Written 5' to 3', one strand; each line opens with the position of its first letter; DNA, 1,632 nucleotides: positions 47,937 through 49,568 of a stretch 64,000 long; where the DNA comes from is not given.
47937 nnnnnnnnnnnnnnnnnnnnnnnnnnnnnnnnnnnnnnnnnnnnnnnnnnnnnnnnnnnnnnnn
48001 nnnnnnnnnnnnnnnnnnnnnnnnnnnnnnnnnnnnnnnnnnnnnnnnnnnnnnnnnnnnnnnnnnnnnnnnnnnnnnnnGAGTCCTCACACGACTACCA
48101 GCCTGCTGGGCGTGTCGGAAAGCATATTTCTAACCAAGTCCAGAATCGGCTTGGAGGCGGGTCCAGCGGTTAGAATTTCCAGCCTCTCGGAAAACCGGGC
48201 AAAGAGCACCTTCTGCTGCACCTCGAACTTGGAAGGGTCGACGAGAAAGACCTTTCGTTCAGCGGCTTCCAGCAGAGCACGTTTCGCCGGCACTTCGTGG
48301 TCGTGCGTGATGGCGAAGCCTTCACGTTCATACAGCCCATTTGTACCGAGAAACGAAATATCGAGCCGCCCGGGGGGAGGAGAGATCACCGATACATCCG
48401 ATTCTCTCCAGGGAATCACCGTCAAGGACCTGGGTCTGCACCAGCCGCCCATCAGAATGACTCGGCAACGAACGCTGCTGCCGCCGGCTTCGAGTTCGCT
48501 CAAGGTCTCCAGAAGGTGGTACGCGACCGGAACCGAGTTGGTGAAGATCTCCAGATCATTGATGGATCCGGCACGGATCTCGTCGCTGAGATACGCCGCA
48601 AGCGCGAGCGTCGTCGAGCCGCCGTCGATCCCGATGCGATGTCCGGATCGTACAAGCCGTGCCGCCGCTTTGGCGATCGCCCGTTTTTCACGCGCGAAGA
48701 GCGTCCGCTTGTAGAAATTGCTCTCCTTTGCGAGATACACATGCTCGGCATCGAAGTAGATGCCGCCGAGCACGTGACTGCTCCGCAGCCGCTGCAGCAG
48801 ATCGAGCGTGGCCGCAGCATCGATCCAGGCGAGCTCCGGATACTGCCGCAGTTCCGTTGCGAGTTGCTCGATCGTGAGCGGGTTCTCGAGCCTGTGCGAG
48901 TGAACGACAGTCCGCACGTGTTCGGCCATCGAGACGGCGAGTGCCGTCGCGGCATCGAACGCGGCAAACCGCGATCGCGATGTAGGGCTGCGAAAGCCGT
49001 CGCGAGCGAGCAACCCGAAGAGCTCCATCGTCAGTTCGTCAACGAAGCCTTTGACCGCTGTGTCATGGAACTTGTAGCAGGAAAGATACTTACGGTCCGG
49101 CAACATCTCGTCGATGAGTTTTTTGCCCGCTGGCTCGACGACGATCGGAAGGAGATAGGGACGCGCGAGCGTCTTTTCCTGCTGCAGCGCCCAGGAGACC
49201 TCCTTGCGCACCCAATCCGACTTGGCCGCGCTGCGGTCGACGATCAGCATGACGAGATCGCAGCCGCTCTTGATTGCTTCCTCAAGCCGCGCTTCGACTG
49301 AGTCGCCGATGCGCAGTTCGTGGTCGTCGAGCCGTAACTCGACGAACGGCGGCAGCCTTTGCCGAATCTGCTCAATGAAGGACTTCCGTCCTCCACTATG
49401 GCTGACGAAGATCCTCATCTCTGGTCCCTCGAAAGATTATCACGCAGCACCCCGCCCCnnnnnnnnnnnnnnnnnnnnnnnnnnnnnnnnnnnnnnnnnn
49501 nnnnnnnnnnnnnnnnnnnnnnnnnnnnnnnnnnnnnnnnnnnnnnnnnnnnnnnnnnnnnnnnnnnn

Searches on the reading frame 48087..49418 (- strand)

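Call 80: search_protein_families(library=pfam, proteins=[window:48087-49418:-], max_evalue=0.0001)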
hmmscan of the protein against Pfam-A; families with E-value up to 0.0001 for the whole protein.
window:48087-49418:- (443 aa): 2 families
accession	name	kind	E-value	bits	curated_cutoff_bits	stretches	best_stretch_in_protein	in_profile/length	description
PF00455.28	DeoRC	-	2.1e-26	93.2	31.8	1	243-412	4-153/160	DeoR C terminal sensor domain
PF13676.11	TIR_2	-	1.1e-13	52.2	28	1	3-115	1-109/122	TIR domain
